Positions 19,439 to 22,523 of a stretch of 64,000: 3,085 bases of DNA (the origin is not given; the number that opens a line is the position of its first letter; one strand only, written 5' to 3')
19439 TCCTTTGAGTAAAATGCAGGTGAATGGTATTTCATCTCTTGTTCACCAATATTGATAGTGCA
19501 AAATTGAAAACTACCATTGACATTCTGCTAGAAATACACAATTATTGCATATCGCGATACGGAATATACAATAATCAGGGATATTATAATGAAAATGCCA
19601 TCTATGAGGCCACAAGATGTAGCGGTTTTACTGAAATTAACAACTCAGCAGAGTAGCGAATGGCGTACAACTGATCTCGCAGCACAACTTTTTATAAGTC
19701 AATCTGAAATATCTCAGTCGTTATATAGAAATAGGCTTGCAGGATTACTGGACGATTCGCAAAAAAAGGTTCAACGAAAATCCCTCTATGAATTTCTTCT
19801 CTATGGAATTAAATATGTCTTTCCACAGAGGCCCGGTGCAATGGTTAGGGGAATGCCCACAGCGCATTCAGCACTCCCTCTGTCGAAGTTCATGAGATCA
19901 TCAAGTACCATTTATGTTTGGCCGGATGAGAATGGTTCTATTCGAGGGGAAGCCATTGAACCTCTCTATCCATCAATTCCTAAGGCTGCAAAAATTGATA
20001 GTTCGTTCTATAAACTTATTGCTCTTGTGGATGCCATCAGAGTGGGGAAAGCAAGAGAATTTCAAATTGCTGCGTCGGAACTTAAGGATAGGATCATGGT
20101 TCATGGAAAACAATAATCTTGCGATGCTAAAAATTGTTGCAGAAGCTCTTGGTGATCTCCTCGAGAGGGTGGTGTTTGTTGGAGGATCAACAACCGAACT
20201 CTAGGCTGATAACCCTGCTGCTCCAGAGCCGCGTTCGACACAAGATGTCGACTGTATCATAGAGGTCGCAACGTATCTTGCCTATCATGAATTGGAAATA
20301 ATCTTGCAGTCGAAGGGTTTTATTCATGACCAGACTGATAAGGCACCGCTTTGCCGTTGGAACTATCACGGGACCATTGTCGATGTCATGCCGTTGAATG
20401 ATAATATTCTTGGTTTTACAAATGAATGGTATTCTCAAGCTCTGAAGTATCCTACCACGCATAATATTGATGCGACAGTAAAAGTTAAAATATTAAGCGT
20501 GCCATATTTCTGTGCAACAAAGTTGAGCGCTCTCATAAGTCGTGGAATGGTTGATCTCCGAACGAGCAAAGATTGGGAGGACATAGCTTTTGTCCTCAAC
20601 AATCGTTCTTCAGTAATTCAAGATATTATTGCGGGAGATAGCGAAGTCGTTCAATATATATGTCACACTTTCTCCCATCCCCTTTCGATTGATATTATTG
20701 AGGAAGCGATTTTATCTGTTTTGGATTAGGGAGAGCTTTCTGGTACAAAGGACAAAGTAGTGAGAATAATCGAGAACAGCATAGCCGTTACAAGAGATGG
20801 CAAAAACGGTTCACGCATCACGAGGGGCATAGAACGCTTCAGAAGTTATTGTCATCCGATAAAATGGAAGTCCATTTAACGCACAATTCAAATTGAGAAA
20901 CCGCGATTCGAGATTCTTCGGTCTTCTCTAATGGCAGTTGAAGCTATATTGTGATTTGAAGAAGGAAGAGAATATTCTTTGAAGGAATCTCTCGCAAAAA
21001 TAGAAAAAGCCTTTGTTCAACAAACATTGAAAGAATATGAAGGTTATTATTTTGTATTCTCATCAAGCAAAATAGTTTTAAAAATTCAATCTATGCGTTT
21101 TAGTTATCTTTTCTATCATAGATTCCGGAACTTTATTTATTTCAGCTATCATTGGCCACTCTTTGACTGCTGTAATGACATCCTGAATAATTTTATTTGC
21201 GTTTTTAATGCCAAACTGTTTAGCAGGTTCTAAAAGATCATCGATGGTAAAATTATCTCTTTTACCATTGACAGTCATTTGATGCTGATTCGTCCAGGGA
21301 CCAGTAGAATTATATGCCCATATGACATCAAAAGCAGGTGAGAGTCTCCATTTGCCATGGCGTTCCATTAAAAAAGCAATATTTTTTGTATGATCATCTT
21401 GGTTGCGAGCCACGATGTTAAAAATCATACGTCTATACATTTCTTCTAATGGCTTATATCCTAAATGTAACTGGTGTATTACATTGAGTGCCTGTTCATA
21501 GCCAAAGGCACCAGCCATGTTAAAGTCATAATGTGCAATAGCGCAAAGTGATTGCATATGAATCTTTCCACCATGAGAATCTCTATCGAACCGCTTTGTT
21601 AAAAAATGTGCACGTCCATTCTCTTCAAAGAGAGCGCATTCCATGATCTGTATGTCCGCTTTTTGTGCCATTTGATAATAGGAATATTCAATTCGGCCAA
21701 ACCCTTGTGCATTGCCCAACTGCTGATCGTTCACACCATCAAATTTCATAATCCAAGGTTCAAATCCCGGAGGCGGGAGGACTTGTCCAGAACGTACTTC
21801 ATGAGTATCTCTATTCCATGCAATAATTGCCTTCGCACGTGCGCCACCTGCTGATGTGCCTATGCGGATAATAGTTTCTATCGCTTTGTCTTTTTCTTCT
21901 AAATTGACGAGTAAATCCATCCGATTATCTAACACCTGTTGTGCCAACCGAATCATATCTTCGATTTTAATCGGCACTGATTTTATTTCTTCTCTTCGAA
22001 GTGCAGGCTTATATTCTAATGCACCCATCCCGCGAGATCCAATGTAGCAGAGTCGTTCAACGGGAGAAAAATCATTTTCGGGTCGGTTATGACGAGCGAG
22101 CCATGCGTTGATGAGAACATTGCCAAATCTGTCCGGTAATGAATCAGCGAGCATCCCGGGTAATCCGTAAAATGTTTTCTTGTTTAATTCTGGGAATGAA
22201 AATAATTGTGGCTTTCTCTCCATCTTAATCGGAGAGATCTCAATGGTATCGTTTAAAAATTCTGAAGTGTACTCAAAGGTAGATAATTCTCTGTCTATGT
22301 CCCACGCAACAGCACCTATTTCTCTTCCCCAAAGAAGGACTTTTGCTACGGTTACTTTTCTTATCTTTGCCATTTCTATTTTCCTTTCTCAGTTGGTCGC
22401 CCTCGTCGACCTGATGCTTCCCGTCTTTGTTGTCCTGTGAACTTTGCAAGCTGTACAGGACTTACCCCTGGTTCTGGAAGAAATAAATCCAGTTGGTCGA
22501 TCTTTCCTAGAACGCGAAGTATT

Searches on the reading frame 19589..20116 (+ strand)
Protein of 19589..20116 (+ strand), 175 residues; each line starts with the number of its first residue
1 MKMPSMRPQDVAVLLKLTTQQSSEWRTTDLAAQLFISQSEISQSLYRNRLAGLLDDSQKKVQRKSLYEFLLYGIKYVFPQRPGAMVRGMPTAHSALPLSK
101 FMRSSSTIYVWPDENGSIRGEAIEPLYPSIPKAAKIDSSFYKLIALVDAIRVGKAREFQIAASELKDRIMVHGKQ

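Call 26: search_protein_families(library=pfam, proteins=[window:19589-20116:+], max_evalue=0.001)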
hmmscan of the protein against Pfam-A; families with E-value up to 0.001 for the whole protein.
window:19589-20116:+ (175 aa): 0 families

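Call 39: search_protein_families(library=padloc, proteins=[window:19589-20116:+], max_evalue=0.01)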
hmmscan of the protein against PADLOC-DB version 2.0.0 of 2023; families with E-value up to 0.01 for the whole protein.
window:19589-20116:+ (175 aa): 1 family
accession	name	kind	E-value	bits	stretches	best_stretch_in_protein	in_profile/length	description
PDLC04515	PDC-M21A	-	1.3e-47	160.2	1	22-170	50-203/205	-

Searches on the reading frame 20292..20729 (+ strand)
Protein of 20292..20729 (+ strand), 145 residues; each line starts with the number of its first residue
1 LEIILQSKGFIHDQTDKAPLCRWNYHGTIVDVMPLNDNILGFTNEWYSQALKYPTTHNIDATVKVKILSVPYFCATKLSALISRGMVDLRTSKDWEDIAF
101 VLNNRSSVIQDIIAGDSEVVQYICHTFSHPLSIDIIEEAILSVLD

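Call 49: search_protein_families(library=pfam, proteins=[window:20292-20729:+], max_evalue=0.001)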
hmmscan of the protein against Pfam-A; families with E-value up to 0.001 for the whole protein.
window:20292-20729:+ (145 aa): 1 family
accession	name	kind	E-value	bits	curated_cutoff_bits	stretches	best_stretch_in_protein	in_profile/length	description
PF08843.17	AbiEii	-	0.00077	19.9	22.5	1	56-114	121-179/238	Nucleotidyl transferase AbiEii toxin, Type IV TA system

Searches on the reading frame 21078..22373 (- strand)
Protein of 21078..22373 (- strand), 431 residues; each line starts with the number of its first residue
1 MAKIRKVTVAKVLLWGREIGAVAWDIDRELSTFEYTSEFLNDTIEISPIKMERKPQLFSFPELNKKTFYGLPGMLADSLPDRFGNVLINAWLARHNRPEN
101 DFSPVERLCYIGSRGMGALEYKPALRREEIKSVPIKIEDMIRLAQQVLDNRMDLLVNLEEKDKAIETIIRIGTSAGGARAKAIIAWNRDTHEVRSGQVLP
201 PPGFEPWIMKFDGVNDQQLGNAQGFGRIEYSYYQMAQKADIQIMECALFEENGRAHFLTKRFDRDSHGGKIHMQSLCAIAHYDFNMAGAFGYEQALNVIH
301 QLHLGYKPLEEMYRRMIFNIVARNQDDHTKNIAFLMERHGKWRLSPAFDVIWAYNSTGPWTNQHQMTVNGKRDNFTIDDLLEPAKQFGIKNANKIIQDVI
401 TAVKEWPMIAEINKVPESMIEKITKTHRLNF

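Call 26: search_protein_families(library=pfam, proteins=[window:21078-22373:-], max_evalue=0.001)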
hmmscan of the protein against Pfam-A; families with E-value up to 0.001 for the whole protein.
window:21078-22373:- (431 aa): 2 families
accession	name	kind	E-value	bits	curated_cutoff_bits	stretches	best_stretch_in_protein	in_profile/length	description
PF07804.18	HipA_C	-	8.2e-50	169.8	30.5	1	173-405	1-211/213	HipA-like C-terminal domain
PF13657.11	Couple_hipA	-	1.3e-17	64.6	22.5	1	11-121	2-98/99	HipA N-terminal domain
